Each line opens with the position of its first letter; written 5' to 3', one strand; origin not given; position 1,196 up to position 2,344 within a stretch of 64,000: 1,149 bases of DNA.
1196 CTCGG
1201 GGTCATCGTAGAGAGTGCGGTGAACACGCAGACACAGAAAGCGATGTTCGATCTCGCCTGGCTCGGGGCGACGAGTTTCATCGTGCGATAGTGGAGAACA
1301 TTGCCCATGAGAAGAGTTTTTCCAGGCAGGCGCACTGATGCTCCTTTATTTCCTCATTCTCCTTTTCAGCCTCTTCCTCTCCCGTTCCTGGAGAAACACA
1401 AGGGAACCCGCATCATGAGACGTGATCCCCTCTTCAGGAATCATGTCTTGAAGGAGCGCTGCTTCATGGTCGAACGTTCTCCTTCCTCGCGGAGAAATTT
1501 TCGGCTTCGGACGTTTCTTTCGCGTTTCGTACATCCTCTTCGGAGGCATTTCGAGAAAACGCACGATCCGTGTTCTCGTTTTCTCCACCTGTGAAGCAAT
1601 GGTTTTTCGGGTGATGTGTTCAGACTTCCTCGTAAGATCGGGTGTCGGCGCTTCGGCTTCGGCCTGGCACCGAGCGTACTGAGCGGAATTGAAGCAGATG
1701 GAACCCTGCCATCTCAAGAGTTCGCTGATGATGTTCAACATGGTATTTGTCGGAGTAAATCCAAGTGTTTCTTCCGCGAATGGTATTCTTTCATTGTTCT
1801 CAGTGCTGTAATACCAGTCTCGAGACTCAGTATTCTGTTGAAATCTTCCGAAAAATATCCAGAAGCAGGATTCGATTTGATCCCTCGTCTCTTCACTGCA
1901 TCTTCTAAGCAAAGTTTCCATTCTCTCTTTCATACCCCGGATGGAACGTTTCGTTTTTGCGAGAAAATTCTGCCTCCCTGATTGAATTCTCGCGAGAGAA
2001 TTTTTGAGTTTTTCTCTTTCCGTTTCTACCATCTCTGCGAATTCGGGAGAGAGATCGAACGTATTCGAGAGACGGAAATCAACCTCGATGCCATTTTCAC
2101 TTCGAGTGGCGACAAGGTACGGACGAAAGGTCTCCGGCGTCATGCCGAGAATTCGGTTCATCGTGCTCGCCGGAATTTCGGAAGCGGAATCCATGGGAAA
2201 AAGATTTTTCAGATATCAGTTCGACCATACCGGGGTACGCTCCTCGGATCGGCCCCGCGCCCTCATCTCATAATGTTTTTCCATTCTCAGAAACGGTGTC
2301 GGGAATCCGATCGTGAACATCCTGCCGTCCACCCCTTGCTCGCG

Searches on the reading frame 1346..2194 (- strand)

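Call 11: search_protein_families(library=ncbifam, proteins=[window:1346-2194:-], max_evalue=0.001)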
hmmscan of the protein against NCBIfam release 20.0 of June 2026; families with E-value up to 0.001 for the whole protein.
window:1346-2194:- (282 aa): 0 families

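Call 20: search_protein_families(library=pfam, proteins=[window:1346-2194:-], max_evalue=0.001)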
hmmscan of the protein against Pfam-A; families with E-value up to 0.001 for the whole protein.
window:1346-2194:- (282 aa): 0 families

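Call 51: search_protein_families(library=ncbifam, proteins=[window:1346-2194:-], max_evalue=1)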
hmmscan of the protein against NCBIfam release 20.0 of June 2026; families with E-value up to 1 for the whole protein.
window:1346-2194:- (282 aa): 1 family
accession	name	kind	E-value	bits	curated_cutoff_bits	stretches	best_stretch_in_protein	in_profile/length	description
NF040480.1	CGLAU_01105_fam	hypoth_equivalog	0.17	12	45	1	47-103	105-160/179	CGLAU_01105 family protein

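Call 52: search_protein_families(library=padloc, proteins=[window:1346-2194:-], max_evalue=1)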
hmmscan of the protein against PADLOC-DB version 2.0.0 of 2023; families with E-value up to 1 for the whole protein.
window:1346-2194:- (282 aa): 0 families
